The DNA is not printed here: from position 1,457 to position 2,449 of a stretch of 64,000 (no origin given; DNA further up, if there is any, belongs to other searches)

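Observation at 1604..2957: Two non-identical SUKH immunity genes in tandem after one toxin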

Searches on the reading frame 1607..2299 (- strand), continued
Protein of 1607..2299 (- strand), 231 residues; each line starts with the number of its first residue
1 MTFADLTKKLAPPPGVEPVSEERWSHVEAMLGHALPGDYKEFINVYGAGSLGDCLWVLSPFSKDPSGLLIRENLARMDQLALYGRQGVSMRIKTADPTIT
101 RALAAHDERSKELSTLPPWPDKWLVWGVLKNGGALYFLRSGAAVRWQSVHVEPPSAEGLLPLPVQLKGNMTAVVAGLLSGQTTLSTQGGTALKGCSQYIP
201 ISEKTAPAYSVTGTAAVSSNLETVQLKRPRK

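Call 48: search_protein_families(library=pfam, proteins=[L012:13389-16001:+, L012:16932-18278:+, L012:19083-20528:+, L012:16008-16997:-, L012:17037-18545:-, L012:13138-14244:+, L012:10703-13243:+, L012:4863-5396:+, L012:13605-14834:-], max_evalue=0.01)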
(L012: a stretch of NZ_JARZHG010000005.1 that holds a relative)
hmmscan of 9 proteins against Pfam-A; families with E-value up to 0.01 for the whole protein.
L012:13389-16001:+ (871 aa): 1 family
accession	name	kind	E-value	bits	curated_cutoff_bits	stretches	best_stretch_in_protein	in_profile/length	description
PF13646.12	HEAT_2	-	0.0002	22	27.7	0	616-674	5-61/88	HEAT repeats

L012:16932-18278:+ (449 aa): 0 families

L012:19083-20528:+ (482 aa): 0 families

L012:16008-16997:- (330 aa): 1 family
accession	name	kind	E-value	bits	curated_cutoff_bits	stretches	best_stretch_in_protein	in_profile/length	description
PF09937.14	DUF2169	-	2.6e-75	254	25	1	21-309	2-294/294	Uncharacterized protein conserved in bacteria (DUF2169)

L012:17037-18545:- (503 aa): 1 family
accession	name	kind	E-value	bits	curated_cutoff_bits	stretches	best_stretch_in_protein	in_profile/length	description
PF03734.19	YkuD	-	3.8e-17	63.6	23.4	1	356-501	3-146/146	L,D-transpeptidase catalytic domain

L012:13138-14244:+ (369 aa): 0 families

L012:10703-13243:+ (847 aa): 4 families
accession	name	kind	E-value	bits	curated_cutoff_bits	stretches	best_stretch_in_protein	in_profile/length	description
PF05954.17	Phage_GPD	-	2.4e-61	208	30.1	1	22-325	1-301/305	Phage tail baseplate hub (GPD)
PF22178.3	Gp5_trimer_C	-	8.8e-18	64.9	30.9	1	457-561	2-107/112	Bacteriophage T4 gp5 C-terminal trimerisation domain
PF04717.18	Phage_base_V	-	7.3e-09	36.3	23.8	1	373-439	10-75/75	Type VI secretion system/phage-baseplate injector OB domain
PF20093.5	DUF6484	-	3.2e-07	31.4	27.6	1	372-437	5-60/61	Domain of unknown function (DUF6484)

L012:4863-5396:+ (178 aa): 0 families

L012:13605-14834:- (410 aa): 0 families

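Call 49: predict_structure(alignment_id=A3)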
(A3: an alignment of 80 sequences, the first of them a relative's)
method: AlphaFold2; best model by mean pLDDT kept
length: 231 residues; sequences in the alignment: 80
mean_pLDDT: 81.3   pTM: 0.79
mean pLDDT of the five models: 81.3, 81.0, 80.7, 80.6, 79.4
residues with pLDDT >= 90: 121; 70-90: 49; 50-70: 34; < 50: 27
segments of 3 or more residues with pLDDT < 50: 106-115, 214-229
pLDDT, mean of each block of 10 residues (from residue 1): 93 95 96 96 97 94 89 90 78 67 53 52 93 93 93 85 90 93 75 83 71 49 46 64
secondary structure, 60 per line:
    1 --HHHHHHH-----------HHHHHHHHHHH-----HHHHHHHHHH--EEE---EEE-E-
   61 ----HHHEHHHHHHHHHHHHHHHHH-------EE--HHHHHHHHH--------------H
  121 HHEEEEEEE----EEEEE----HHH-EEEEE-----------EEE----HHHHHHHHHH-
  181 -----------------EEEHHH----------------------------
elements in order: H3-9 H21-31 H37-46 E49-51 E55-57 H69-85 H97-105 E123-129 E134-138 E147-151 E163-165 H170-179 E198-200

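Call 53: fold_search(model_id=the predicted structure, library=pdb)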
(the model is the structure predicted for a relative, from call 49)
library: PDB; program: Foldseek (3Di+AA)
matches with E <= 10: 82; with E <= 0.001: 0
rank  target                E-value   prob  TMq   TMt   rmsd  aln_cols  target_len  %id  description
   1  3d5p_A                2.3e-02  0.99  0.30  0.49   4.4       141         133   13  CRYSTAL STRUCTURE OF A PUTATIVE GLUCAN SYNTHESIS REGULATOR OF SMI1/KNR4 FAMILY (BF1740) FROM BACTEROIDES FRAGILIS NCTC (released 2008-07-15)
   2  6qbr_A                6.8e-02  0.91  0.42  0.44   6.3       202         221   12  structure of the core domaine of Knr4, an intrinsically disordered protein from Saccharomyces cerevisiae - mutant S200 (released 2020-01-29)
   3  8aj2_B                8.2e-02  0.84  0.37  0.38   6.3       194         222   11  structure of the ordered core of Knr4 (loop 189-217 deleted) (released 2023-04-26)
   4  2pag                  1.7e-01  0.54  0.28  0.43   8.3       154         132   15  Crystal structure of protein PSPTO_5518 from Pseudomonas syringae pv. tomato (released 2007-04-03)
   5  2prv_A                1.9e-01  0.85  0.41  0.58   4.5       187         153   13  Crystal structure of an uncharacterized protein (yobk, bsu18990) from bacillus subtilis at 1.30 A resolution (released 2007-05-22)
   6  2prv_B                2.2e-01  0.69  0.31  0.44   4.9       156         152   15  Crystal structure of an uncharacterized protein (yobk, bsu18990) from bacillus subtilis at 1.30 A resolution (released 2007-05-22)
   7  2icg                  5.4e-01  0.57  0.40  0.54   5.4       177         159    9  Crystal structure of a protein of unknown function (NP_472245.1) from Listeria innocua at 1.65 A resolution (released 2006-09-26)
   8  5ywk_A                8.9e-01  0.02  0.12  0.09  13.8       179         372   11  Crystal structure of Arabidopsis thaliana HPPD complexed with Benquitrione-Methyl (released 2019-01-16)
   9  9m0k_B                1.1e+00  0.25  0.17  0.55   2.9        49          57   16  Crystal structure of the WRKY DNA-binding domain in complex with the W-box DNA motif (released 2026-02-11)
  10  6w90                  1.4e+00  0.08  0.20  0.30  11.6       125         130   18  De novo designed NTF2 fold protein NT-9 (released 2020-08-19)
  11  4znl_B                1.9e+00  0.02  0.14  0.13  15.9       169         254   11  Thermus Phage P74-26 Large Terminase ATPase domain bound to ADP Beryllium Fluoride (released 2015-07-08)
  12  5u35_B                2.2e+00  0.06  0.20  0.31   7.5       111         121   13  Crystal structure of a de novo designed protein with curved beta-sheet (released 2017-01-25)
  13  9kgm_B                3.2e+00  0.01  0.12  0.09  14.0       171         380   13  Complex structure of OsHPPD with MBQ (released 2025-11-12)
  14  4znk                  3.4e+00  0.01  0.12  0.11  14.6       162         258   10  Thermus Phage P74-26 Large Terminase ATPase domain from (P 32 2 1 space group) (released 2015-07-08)
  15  4znl_A                3.4e+00  0.01  0.14  0.13  14.8       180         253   12  Thermus Phage P74-26 Large Terminase ATPase domain bound to ADP Beryllium Fluoride (released 2015-07-08)
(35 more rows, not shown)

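Call 71: search_solved_structures(query=A3, max_evalue=1)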
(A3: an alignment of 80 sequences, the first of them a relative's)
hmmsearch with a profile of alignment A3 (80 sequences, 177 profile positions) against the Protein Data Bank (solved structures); distinct sequences matched with E-value up to 1: 5.
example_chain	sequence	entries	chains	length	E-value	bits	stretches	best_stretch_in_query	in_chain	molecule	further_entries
2prv_A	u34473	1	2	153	0.00016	24.2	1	21-76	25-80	Uncharacterized protein yobK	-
9pzm_I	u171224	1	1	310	0.047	16.2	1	99-141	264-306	Protein NEDD1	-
2icg_A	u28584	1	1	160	0.16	14.4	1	28-53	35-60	Lin2918 protein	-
2pag_A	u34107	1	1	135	0.45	13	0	3-48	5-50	Hypothetical protein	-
1gyu_A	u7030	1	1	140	0.82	12.2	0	44-86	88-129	ADAPTER-RELATED PROTEIN COMPLEX 1 GAMMA 1 SUBUNIT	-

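Call 78: search_protein_families(library=pfam, proteins=[L052:13243-14247:+, L052:14247-16004:+, L052:4889-5398:+, L051:11456-12475:+], max_evalue=1)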
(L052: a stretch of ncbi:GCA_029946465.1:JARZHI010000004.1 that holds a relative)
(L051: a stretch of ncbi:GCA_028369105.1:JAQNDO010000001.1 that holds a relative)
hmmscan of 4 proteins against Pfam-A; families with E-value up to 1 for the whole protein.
L052:13243-14247:+ (335 aa): 1 family
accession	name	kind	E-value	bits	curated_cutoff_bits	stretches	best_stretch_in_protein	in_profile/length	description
PF13519.12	VWA_2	-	0.053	14.6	27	1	63-151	20-104/107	von Willebrand factor type A domain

L052:14247-16004:+ (586 aa): 2 families
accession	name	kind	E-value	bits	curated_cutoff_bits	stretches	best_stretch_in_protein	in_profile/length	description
PF13646.12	HEAT_2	-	0.00065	20.4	27.7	1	331-389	5-61/88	HEAT repeats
PF02985.28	HEAT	-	0.09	13.5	23.5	0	360-383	1-24/31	HEAT repeat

L052:4889-5398:+ (170 aa): 2 families
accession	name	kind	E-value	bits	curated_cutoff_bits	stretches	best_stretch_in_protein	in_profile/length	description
PF10106.14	DUF2345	-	0.032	14.5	30.7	1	109-145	93-131/151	Uncharacterized protein conserved in bacteria (DUF2345)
PF07878.17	RHH_5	-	0.17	12.1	26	1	59-84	2-27/43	CopG-like RHH_1 or ribbon-helix-helix domain, RHH_5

L051:11456-12475:+ (340 aa): 3 families
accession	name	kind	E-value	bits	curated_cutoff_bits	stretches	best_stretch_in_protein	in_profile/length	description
PF13646.12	HEAT_2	-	0.00025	21.7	27.7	1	90-137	11-55/88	HEAT repeats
PF02985.28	HEAT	-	0.0072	16.9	23.5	0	114-136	1-23/31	HEAT repeat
PF12840.13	HTH_20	-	0.11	12.9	27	0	260-292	14-43/51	Helix-turn-helix domain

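Call 79: search_protein_families(library=ncbifam, proteins=[L052:13243-14247:+, L052:14247-16004:+, L052:4889-5398:+, window:1607-2299:-], max_evalue=0.1)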
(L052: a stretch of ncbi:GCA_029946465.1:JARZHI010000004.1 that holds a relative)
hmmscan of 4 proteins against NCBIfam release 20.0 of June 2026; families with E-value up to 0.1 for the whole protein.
L052:13243-14247:+ (335 aa): 3 families
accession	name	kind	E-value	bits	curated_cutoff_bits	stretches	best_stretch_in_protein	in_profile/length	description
NF004798.0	PRK06147.1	equivalog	1.3e-13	50.9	342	1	2-303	5-318/349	3-oxoacyl-(acyl carrier protein) synthase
NF006516.0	PRK08963.1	equivalog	0.028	13.2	560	1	177-216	274-314/436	acetyl-CoA C-acyltransferase FadI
TIGR02446.1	FadI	equivalog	0.045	12.8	711.55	1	176-216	267-308/430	acetyl-CoA C-acyltransferase FadI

L052:14247-16004:+ (586 aa): 2 families
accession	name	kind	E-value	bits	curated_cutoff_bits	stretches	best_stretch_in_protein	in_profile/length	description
NF058502.1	phyc_lyase_CpcE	equivalog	0.026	14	330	1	345-393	133-181/260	C-phycocyanin alpha-cysteine-84 phycocyanobilin lyase subunit CpcE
NF005849.0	PRK07765.1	equivalog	0.055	12.7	308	0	328-379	45-95/219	aminodeoxychorismate/anthranilate synthase component II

L052:4889-5398:+ (170 aa): 0 families

window:1607-2299:- (231 aa): 0 families

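Call 83: find_encoding_contigs(protein=P0088, flank=5000, max_places=3)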
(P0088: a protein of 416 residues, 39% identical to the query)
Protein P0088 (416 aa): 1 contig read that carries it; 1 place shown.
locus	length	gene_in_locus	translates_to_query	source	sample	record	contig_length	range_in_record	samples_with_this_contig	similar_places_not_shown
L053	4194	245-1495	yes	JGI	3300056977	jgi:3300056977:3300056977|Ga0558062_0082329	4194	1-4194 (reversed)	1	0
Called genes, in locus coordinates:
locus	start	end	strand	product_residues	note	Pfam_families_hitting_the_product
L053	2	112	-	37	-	?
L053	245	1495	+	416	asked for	PF14567:SUKH_5 (weak), PF09346:SMI1_KNR4 (weak), PF14568:SUKH_6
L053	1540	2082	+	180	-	-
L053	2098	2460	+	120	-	-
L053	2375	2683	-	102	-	PF13541:ChlI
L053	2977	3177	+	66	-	-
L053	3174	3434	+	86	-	PF24732:ParE_like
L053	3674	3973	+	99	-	PF01797:Y1_Tnp (weak)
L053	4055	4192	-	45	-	?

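Call 84: find_encoding_contigs(protein=P0187, flank=5000, max_places=3)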
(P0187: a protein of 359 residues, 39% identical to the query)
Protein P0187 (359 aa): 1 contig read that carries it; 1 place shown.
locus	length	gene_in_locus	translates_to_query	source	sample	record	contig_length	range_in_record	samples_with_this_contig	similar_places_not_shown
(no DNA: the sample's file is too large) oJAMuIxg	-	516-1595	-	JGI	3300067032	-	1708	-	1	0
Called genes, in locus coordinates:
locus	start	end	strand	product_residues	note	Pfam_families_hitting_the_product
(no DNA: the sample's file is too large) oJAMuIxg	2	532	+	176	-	?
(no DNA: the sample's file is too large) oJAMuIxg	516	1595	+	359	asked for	PF14567:SUKH_5 (faint), PF09346:SMI1_KNR4 (faint), PF14568:SUKH_6 (faint)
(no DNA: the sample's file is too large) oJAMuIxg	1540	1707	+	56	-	?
